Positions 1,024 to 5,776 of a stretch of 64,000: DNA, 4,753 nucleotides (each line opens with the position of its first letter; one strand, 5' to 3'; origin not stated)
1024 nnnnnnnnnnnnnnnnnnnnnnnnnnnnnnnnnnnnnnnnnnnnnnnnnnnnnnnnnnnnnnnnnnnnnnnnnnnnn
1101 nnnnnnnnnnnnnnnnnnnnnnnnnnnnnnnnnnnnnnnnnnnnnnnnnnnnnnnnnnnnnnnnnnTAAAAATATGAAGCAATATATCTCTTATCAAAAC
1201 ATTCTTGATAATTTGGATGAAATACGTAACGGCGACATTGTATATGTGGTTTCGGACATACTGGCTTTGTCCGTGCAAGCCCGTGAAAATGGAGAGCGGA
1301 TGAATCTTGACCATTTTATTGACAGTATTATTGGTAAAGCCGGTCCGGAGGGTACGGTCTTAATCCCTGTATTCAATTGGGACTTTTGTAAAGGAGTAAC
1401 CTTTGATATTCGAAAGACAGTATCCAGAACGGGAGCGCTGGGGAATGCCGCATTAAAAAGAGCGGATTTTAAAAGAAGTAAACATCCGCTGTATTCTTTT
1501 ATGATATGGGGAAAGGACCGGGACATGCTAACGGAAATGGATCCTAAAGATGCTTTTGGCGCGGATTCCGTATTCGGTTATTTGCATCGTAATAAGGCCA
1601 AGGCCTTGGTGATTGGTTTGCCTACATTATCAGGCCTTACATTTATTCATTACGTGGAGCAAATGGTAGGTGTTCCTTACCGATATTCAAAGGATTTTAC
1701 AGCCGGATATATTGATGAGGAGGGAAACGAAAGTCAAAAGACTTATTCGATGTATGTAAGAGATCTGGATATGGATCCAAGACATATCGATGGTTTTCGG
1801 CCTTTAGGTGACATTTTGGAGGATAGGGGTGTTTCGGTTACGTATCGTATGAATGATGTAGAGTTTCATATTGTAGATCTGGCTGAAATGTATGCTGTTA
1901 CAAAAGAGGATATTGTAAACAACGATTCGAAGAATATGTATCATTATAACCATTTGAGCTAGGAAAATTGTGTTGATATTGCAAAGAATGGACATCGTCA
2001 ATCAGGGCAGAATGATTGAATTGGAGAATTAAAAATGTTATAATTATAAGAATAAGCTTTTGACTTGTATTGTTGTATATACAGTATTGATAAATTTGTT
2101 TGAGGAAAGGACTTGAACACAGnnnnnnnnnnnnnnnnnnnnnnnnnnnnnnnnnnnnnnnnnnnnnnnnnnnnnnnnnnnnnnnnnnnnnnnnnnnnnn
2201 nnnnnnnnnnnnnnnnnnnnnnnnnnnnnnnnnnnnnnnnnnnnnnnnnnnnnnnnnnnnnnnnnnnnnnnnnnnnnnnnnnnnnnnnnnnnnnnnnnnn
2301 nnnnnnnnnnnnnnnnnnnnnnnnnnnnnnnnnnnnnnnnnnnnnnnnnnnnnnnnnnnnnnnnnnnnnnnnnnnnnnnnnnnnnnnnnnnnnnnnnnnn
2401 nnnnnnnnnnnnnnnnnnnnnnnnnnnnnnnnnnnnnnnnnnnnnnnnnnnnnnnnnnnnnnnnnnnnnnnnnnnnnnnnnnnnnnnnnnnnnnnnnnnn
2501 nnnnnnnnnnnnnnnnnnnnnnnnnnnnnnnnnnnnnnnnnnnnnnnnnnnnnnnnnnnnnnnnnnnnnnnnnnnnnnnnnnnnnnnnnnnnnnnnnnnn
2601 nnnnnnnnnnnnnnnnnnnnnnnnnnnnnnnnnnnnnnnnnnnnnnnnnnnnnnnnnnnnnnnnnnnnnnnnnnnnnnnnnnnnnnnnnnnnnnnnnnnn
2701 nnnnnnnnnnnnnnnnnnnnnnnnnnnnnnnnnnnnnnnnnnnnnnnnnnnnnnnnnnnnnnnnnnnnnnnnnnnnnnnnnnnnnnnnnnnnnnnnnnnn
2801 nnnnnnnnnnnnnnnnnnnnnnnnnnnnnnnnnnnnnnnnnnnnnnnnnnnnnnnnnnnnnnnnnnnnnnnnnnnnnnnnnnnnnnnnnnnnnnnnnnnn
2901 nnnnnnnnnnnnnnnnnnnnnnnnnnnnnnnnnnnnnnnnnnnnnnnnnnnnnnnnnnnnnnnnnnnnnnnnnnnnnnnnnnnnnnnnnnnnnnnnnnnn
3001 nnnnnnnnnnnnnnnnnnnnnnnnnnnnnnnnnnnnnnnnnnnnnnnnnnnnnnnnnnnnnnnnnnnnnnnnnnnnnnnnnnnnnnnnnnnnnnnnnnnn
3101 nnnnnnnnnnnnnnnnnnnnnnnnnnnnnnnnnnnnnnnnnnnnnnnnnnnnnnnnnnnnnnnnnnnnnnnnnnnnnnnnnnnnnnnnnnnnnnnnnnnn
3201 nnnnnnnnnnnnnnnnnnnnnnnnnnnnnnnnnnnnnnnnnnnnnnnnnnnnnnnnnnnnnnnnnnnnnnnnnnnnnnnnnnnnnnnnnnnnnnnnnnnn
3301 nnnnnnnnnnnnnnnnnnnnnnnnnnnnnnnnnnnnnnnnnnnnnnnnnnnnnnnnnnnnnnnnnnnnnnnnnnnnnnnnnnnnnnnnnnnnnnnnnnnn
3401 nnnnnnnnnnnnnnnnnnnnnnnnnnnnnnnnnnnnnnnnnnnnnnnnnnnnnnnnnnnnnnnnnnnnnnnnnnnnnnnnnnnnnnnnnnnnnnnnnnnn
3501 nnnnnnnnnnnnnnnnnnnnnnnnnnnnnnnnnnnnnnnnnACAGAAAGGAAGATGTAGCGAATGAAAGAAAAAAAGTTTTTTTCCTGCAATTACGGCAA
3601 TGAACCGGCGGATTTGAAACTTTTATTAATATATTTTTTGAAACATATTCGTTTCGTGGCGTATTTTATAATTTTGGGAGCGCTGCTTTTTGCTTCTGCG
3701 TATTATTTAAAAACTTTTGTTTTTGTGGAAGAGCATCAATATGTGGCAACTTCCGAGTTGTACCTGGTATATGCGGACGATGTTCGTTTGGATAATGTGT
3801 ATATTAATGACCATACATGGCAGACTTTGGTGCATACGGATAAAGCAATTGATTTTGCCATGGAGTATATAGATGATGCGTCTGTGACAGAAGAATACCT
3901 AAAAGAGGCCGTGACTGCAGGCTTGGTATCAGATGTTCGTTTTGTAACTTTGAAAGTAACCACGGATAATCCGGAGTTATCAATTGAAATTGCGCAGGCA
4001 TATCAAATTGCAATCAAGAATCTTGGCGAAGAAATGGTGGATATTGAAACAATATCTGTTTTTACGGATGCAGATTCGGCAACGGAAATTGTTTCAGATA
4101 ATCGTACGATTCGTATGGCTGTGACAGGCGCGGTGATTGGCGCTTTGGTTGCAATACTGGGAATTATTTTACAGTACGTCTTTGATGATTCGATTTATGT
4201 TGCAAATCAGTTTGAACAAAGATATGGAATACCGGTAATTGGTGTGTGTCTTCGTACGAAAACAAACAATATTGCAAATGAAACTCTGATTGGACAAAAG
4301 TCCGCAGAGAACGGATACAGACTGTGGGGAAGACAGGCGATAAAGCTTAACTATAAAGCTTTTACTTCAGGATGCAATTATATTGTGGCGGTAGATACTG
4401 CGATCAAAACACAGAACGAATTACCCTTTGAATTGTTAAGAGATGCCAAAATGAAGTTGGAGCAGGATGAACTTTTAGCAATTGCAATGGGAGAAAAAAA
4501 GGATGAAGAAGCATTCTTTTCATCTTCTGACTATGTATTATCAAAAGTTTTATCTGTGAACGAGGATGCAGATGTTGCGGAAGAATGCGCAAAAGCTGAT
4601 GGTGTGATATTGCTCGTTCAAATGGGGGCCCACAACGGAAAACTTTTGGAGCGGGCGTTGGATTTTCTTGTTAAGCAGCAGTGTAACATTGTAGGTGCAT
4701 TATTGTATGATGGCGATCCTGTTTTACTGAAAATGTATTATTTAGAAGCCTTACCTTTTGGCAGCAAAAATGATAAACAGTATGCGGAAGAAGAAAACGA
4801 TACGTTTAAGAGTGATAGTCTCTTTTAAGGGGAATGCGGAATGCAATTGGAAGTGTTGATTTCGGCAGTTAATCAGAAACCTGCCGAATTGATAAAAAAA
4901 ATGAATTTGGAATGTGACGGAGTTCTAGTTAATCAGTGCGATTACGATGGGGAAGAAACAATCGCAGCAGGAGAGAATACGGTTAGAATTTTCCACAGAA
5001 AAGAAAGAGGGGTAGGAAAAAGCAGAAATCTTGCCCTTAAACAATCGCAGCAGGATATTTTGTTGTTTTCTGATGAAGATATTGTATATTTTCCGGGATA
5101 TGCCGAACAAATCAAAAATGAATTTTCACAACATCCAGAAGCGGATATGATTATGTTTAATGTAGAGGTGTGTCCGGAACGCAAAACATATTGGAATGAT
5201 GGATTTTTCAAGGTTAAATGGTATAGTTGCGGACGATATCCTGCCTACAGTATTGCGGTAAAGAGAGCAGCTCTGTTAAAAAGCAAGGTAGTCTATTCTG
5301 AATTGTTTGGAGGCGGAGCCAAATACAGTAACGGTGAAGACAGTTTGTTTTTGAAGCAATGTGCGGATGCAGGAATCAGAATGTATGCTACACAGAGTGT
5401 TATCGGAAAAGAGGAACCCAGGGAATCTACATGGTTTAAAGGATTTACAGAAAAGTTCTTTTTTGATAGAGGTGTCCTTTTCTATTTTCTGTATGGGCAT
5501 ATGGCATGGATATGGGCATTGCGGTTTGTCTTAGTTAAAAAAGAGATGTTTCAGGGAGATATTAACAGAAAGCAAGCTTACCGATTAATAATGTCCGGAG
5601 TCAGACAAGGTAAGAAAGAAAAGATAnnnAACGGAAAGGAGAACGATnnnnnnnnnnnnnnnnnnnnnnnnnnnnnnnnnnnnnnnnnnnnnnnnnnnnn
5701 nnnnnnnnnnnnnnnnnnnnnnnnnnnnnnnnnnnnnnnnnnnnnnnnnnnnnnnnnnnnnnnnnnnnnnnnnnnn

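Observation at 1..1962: Dissociated NRPS-like A-F-T module with an AAC(3)-family transferase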

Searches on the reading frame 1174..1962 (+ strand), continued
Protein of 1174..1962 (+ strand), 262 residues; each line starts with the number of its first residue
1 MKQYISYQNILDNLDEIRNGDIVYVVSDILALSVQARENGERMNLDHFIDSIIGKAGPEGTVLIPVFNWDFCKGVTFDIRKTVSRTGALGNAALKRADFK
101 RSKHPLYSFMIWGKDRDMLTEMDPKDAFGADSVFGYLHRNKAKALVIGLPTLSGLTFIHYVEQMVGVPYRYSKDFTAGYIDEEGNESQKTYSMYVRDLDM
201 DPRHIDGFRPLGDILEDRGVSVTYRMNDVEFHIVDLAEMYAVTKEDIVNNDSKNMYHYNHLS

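Call 51: search_protein_families(library=pfam, proteins=[L057:9374-9907:+, L057:12124-12354:+, L057:12357-13097:+, L057:13043-14494:+, L057:14494-15567:+, L057:15581-16810:+, L036:12204-12446:+, L036:12477-13910:+, L036:13917-15698:+, L036:15698-15925:+], max_evalue=0.001)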
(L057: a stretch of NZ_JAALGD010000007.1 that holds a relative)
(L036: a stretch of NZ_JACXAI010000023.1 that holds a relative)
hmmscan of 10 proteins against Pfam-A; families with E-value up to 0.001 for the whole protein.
L057:9374-9907:+ (178 aa): 4 families
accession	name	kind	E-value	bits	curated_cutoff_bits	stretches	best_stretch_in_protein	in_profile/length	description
PF13420.13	Acetyltransf_4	-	1.6e-17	64.4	24.3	1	8-153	5-153/155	Acetyltransferase (GNAT) domain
PF13302.13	Acetyltransf_3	-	2.4e-14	54.7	25.4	1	3-134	3-137/138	Acetyltransferase (GNAT) domain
PF13523.12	Acetyltransf_8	-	2.8e-08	33.9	27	1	9-139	3-142/145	Acetyltransferase (GNAT) domain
PF00583.31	Acetyltransf_1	-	1.2e-05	26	20.7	1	33-134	20-116/116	Acetyltransferase (GNAT) family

L057:12124-12354:+ (77 aa): 1 family
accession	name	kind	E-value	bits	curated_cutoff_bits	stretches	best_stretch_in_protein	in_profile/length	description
PF00550.31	PP-binding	-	5.9e-05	23.7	20.8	1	3-62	1-59/67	Phosphopantetheine attachment site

L057:12357-13097:+ (247 aa): 3 families
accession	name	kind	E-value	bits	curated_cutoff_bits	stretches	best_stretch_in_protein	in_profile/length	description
PF13561.12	adh_short_C2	-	1.5e-64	218.2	27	1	12-245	1-235/236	Enoyl-(Acyl carrier protein) reductase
PF00106.31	adh_short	-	2.1e-57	194.2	26.6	1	6-199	1-193/195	short chain dehydrogenase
PF08659.16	KR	-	4.4e-15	56.5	22.6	1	9-161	4-155/180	KR domain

L057:13043-14494:+ (484 aa): 1 family
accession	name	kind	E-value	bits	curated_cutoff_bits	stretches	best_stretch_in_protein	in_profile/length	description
PF00501.34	AMP-binding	-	1.9e-34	119.6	29.9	1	25-356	7-383/384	AMP-binding enzyme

L057:14494-15567:+ (358 aa): 1 family
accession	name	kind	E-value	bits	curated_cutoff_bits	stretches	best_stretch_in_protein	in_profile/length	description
PF04443.18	LuxE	-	1.5e-57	195.7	24.9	1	20-356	35-387/391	Acyl-protein synthetase, LuxE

L057:15581-16810:+ (410 aa): 1 family
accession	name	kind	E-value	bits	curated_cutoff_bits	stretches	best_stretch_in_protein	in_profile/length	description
PF05893.19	LuxC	-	2.9e-27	96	21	1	39-400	50-396/401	Acyl-CoA reductase (LuxC)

L036:12204-12446:+ (81 aa): 1 family
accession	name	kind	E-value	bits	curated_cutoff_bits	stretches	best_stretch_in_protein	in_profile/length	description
PF00550.31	PP-binding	-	2.7e-07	31.2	20.8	1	4-65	2-62/67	Phosphopantetheine attachment site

L036:12477-13910:+ (478 aa): 1 family
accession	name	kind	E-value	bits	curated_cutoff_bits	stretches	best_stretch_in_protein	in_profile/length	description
PF00501.34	AMP-binding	-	2.6e-35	122.4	29.9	1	135-339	159-383/384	AMP-binding enzyme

L036:13917-15698:+ (594 aa): 1 family
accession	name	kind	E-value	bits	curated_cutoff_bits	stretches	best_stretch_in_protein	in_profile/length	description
PF21211.3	FkbH_N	-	6.3e-14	52.8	27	1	35-228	1-190/192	FkbH, N-terminal domain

L036:15698-15925:+ (76 aa): 2 families
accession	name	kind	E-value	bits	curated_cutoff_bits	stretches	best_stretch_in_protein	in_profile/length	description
PF00550.31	PP-binding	-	3.7e-07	30.7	20.8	1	4-71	1-67/67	Phosphopantetheine attachment site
PF14573.12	PP-binding_2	-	0.0002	21.9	32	1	21-71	35-84/96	Acyl-carrier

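Call 63: search_solved_structures(query=L001:9178-9762:+, show_alignments=0, max_evalue=0.001)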
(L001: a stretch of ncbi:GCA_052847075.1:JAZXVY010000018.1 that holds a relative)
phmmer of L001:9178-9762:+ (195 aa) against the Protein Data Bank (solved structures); distinct sequences matched with E-value up to 0.001: 26.
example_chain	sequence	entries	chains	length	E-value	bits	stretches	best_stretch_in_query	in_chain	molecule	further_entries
1nsl_A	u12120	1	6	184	8.5e-12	48.2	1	91-190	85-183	Probable acetyltransferase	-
3fbu_A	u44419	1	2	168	1.4e-10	44.2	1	14-185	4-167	Acetyltransferase, GNAT family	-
3igr_A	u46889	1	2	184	1.1e-07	34.7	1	52-171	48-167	Ribosomal-protein-S5-alanine N-acetyltransferase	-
6c32_A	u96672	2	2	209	3.7e-07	33.1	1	98-165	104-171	Acetyltransferase, GNAT family protein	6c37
6c30_A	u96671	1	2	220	4.1e-07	32.9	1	98-165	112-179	GNAT family acetyltransferase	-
2z0z_A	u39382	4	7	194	2.5e-06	30.4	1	101-187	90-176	Putative uncharacterized protein TTHA1799 | Ribosomal-protein-alanine acetyltransferase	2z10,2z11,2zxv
1z9u_A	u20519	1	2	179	6.3e-06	29.1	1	56-182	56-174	acetyl transferase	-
1s7k_A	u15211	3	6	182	6.3e-06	29.1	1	55-182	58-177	acetyl transferase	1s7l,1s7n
6edd_A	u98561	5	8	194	7.6e-06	28.8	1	13-159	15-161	Acetyltransferase PA3944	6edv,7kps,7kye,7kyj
1s7f_A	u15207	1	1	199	7.8e-06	28.8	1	55-182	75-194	acetyl transferase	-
2pr8_A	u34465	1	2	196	1.1e-05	28.3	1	14-163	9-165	Aminoglycoside 6-N-acetyltransferase type Ib11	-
7kpp_A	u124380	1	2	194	1.4e-05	28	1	13-159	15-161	Acetyltransferase PA3944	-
7kx2_A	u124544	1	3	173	1.7e-05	27.6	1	18-191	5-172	Spermidine N(1)-acetyltransferase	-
2fck_A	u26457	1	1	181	1.8e-05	27.6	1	51-171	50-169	ribosomal-protein-serine acetyltransferase, putative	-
2prb_A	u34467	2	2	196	1.8e-05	27.5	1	15-163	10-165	Aminoglycoside 6-N-acetyltransferase type Ib11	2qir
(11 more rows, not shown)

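Call 70: search_protein_families(library=pfam, proteins=[L038:9053-9973:+], max_evalue=0.05)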
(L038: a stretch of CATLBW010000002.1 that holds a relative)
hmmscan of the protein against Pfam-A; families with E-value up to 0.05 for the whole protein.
L038:9053-9973:+ (307 aa): 12 families
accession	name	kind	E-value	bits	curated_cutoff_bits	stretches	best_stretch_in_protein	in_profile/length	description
PF08242.18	Methyltransf_12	-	9.8e-12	45.9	30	1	129-226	1-98/98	Methyltransferase domain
PF13847.12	Methyltransf_31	-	3.2e-11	43.5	27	1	126-229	5-110/145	Methyltransferase domain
PF13489.12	Methyltransf_23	-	1.3e-10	41.7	27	1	116-227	15-115/164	Methyltransferase domain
PF13649.12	Methyltransf_25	-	1.3e-09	39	27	1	129-223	2-96/97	Methyltransferase domain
PF08241.18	Methyltransf_11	-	6.3e-09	36.8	21.2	1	129-226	1-93/95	Methyltransferase domain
PF00550.31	PP-binding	-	1.3e-06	29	20.8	1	4-55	2-54/67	Phosphopantetheine attachment site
PF05401.17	NodS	-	1.8e-06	28.4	24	1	126-214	45-127/201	Nodulation protein S (NodS)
PF03848.20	TehB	-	4.3e-06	26.7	20.4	1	127-214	33-118/193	Tellurite resistance protein TehB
PF01739.24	CheR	-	9.3e-06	25.6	27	1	172-227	121-172/195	CheR methyltransferase, SAM binding domain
PF05724.17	TPMT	-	0.021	15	26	1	126-168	39-81/218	Thiopurine S-methyltransferase (TPMT)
PF07021.18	MetW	-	0.031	14.4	21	0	112-168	5-57/193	Methionine biosynthesis protein MetW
PF16320.10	Ribosomal_L12_N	-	0.049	13.8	25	0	33-49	15-31/48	Ribosomal protein L7/L12 dimerisation domain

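Call 75: search_protein_families(library=ncbifam, proteins=[L003:1183-2463:+], max_evalue=0.00001)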
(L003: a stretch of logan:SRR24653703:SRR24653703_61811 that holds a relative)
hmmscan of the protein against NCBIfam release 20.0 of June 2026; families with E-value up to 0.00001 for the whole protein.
L003:1183-2463:+ (427 aa): 0 families

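Call 92: search_protein_representatives(alignment_id=A2)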
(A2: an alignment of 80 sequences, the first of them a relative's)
Query: 80 sequences, 263 profile positions. Proteins with E-value up to 0.001 (for the whole library): 5356; up to 1e-10: 3043; up to 1e-30: 604. The best 150 are listed.
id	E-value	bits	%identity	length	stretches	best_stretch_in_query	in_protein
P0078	2.1e-120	417.3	-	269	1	5-262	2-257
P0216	3.1e-111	387.3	-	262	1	5-261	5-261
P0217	1.5e-99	349.0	-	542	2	6-256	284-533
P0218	1.6e-96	339.1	-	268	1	1-261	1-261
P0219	1.4e-95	336.0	-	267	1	4-261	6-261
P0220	1.5e-93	329.3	-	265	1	1-261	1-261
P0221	3.6e-93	328.1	-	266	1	3-260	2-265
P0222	3.2e-90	318.4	-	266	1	4-262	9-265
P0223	4.3e-83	295.0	-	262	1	1-248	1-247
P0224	5.3e-83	294.7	-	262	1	1-261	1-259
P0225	1.1e-82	293.6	-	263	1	10-262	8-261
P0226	3.1e-81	288.9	-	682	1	7-261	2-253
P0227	9.0e-81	287.4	-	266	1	3-261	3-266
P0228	6.9e-79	281.2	-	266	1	5-260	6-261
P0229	1.1e-78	280.5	-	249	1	15-262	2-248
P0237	7.2e-77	274.6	-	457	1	6-261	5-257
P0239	5.4e-75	268.5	-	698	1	16-261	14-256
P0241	1.1e-74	267.4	-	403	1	3-259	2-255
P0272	4.2e-68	245.9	-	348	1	6-258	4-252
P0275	2.6e-67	243.3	-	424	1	3-259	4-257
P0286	6.7e-66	238.7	-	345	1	1-250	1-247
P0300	3.1e-63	229.9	-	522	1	17-255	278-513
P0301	4.7e-63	229.3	-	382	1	7-259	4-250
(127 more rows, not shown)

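Call 93: search_protein_families(library=pfam, proteins=[P0226, P0239, P0217, P0300, P0237, P0241, P0275, P0272, P0286, P0301], max_evalue=0.01)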
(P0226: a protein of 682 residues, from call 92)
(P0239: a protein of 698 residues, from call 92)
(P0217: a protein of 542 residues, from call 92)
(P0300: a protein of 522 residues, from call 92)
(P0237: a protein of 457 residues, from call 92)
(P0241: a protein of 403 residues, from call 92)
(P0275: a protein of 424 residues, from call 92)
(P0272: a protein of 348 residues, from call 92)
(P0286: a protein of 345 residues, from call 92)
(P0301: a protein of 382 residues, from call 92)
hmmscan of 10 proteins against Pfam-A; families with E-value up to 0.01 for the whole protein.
P0226 (682 aa): 4 families
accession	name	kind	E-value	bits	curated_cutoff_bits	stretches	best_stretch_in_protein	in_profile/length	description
PF16254.10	DUF4910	-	9.3e-98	326.4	26.6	1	258-598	1-247/247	Domain of unknown function (DUF4910)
PF09940.16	DUF2172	-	3.3e-39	133.6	27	1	308-399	1-92/92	Domain of unknown function (DUF2172)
PF02522.19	Antibiotic_NAT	-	1.2e-24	87.6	25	1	42-237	19-229/232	Aminoglycoside 3-N-acetyltransferase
PF16221.11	HTH_47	-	8.3e-17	60.9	27.1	1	605-675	7-77/78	winged helix-turn-helix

P0239 (698 aa): 6 families
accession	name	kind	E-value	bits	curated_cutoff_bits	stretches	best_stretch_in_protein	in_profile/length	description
PF16254.10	DUF4910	-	5.1e-87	291.2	26.6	1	268-616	1-247/247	Domain of unknown function (DUF4910)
PF09940.16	DUF2172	-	4.2e-32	110.8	27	1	323-416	1-91/92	Domain of unknown function (DUF2172)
PF02522.19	Antibiotic_NAT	-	2.8e-25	89.7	25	1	43-238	16-227/232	Aminoglycoside 3-N-acetyltransferase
PF16221.11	HTH_47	-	2.3e-18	65.9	27.1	1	621-691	5-77/78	winged helix-turn-helix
PF04389.22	Peptidase_M28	-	1.8e-05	25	21.3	1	451-600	30-183/193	Peptidase family M28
PF01978.25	TrmB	-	0.0047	17.2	25.6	0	659-692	21-54/68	Sugar-specific transcriptional regulator TrmB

P0217 (542 aa): 1 family
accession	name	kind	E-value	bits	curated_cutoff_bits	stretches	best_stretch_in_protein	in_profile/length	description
PF02522.19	Antibiotic_NAT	-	2.3e-51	175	25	2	324-513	17-220/232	Aminoglycoside 3-N-acetyltransferase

P0300 (522 aa): 2 families
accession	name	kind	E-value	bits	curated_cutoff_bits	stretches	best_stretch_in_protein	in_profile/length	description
PF22537.1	WbmS-like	-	1.2e-32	113.9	27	1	22-192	2-177/186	Polysaccharide deacetylase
PF02522.19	Antibiotic_NAT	-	8.7e-28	97.9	25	1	288-503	4-229/232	Aminoglycoside 3-N-acetyltransferase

P0237 (457 aa): 2 families
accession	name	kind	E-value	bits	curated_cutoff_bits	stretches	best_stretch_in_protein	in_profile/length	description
PF02522.19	Antibiotic_NAT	-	3.7e-21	76.2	25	1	42-238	15-226/232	Aminoglycoside 3-N-acetyltransferase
PF16254.10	DUF4910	-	6.4e-20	71.5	26.6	1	302-367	52-117/247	Domain of unknown function (DUF4910)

P0241 (403 aa): 1 family
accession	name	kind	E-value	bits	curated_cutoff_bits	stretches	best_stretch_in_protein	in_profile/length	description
PF02522.19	Antibiotic_NAT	-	2.1e-30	106.5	25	1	43-242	16-230/232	Aminoglycoside 3-N-acetyltransferase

P0275 (424 aa): 2 families
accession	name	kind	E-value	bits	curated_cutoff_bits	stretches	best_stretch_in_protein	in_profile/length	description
PF02522.19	Antibiotic_NAT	-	1.3e-31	110.4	25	1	42-243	13-229/232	Aminoglycoside 3-N-acetyltransferase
PF16254.10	DUF4910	-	3.4e-08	33.1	26.6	1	302-377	51-127/247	Domain of unknown function (DUF4910)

P0272 (348 aa): 1 family
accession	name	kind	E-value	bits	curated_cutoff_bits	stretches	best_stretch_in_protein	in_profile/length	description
PF02522.19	Antibiotic_NAT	-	3.5e-24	86.1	25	1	43-226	17-216/232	Aminoglycoside 3-N-acetyltransferase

P0286 (345 aa): 1 family
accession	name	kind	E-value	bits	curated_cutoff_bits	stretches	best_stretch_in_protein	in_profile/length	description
PF02522.19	Antibiotic_NAT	-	3.1e-17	63.4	25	1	30-209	8-201/232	Aminoglycoside 3-N-acetyltransferase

P0301 (382 aa): 1 family
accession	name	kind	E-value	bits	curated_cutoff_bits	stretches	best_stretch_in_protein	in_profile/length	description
PF02522.19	Antibiotic_NAT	-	5.3e-19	69.1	25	1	42-230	17-223/232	Aminoglycoside 3-N-acetyltransferase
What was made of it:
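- On Cj1295/Cj1296-type Pse N-acyl modification pair: Fusions exist (call 93).
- AAC3-like proteins occur fused to DUF4910 (P0226, P0239) and to a WbmS-like deacetylase (P0300) (calls 92, 93). It occurs fused to DUF4910 and to a deacetylase (call 93).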

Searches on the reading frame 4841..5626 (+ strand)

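Call 7: search_protein_families(library=pfam, proteins=[window:4841-5626:+], max_evalue=0.001)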
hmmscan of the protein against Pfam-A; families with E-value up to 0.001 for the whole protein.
window:4841-5626:+ (262 aa): 1 family
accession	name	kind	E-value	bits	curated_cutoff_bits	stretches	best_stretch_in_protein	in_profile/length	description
PF00535.33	Glycos_transf_2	-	7.4e-10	39.5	23.3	1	21-123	24-131/168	Glycosyl transferase family 2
